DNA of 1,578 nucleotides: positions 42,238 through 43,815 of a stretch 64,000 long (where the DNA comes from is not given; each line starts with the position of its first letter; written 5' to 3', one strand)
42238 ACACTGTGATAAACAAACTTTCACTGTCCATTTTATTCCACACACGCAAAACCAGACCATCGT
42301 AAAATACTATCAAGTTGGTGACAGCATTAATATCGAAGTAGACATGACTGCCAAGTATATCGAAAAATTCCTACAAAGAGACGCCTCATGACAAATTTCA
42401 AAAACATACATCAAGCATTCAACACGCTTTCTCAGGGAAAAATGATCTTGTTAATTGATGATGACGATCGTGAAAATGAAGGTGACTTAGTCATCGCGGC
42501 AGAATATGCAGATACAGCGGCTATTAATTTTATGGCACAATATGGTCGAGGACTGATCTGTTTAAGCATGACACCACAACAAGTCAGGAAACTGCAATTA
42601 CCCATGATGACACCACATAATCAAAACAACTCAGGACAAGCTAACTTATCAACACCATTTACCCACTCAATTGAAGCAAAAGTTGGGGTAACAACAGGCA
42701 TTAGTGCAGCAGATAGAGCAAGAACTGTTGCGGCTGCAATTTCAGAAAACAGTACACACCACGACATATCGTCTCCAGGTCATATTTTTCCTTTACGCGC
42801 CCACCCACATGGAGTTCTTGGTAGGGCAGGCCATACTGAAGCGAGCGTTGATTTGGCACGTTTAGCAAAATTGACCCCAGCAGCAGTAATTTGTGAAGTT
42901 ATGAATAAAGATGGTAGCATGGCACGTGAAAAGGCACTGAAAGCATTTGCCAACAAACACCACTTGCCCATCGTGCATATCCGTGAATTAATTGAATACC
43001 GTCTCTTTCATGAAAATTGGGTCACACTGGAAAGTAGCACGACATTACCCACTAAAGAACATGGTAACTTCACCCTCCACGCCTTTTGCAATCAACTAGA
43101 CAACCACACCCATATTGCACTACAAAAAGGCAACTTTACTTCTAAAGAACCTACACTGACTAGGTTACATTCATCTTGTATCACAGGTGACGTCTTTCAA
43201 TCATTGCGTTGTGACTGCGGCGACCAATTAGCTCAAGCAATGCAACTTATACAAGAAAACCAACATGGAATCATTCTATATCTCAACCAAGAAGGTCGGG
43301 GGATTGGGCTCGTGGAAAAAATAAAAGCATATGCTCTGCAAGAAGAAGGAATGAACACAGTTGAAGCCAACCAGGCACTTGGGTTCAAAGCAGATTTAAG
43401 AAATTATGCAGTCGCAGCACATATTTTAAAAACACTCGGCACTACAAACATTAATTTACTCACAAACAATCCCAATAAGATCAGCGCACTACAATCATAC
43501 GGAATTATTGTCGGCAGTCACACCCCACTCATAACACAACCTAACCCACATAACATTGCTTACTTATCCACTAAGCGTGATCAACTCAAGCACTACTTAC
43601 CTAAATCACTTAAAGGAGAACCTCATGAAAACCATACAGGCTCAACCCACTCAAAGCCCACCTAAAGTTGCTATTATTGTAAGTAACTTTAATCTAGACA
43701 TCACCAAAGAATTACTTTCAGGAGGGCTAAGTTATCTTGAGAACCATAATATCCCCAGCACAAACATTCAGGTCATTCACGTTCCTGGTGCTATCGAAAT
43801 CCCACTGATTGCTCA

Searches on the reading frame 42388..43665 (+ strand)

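Call 77: search_protein_families(library=ncbifam, proteins=[window:42388-43665:+], max_evalue=1e-10)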
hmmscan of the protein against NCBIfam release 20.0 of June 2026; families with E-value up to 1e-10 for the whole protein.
window:42388-43665:+ (425 aa): 11 families
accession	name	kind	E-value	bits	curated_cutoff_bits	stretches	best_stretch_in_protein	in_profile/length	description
NF006806.0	PRK09319.1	equivalog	1.9e-157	525.3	764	1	2-407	9-412/561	bifunctional 3,4-dihydroxy-2-butanone-4-phosphate synthase/GTP cyclohydrolase II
NF006803.0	PRK09311.1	equivalog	3.6e-155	516.8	569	1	2-408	7-408/417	bifunctional 3,4-dihydroxy-2-butanone-4-phosphate synthase/GTP cyclohydrolase II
NF010626.1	PRK14019.1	equivalog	2.7e-113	378.6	513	1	6-376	4-358/364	bifunctional 3,4-dihydroxy-2-butanone-4-phosphate synthase/GTP cyclohydrolase II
NF006805.0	PRK09318.1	equivalog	8.6e-103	344.3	486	1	12-405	6-381/387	bifunctional 3,4-dihydroxy-2-butanone-4-phosphate synthase/GTP cyclohydrolase II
NF009132.0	PRK12485.1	equivalog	4e-85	286.1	693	1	3-375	2-361/369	bifunctional 3,4-dihydroxy-2-butanone-4-phosphate synthase/GTP cyclohydrolase II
NF006804.0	PRK09314.1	equivalog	2.8e-81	273.3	432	1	3-303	2-288/339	bifunctional 3,4-dihydroxy-2-butanone 4-phosphate synthase/GTP cyclohydrolase II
NF001591.0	PRK00393.1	subfamily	5.3e-73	244.6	148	1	216-406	8-196/199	GTP cyclohydrolase II RibA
TIGR00506.1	ribB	equivalog_domain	5.1e-72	241.7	177.45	1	4-205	2-204/204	3,4-dihydroxy-2-butanone-4-phosphate synthase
TIGR00505.1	ribA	equivalog_domain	2.8e-67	226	205.85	1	217-404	5-191/191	GTP cyclohydrolase II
NF006456.0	PRK08815.1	equivalog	1e-63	215.9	464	1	151-404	122-365/376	GTP cyclohydrolase II RibA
NF004437.0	PRK05773.1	equivalog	4e-24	85.1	262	1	7-203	3-215/219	3,4-dihydroxy-2-butanone 4-phosphate synthase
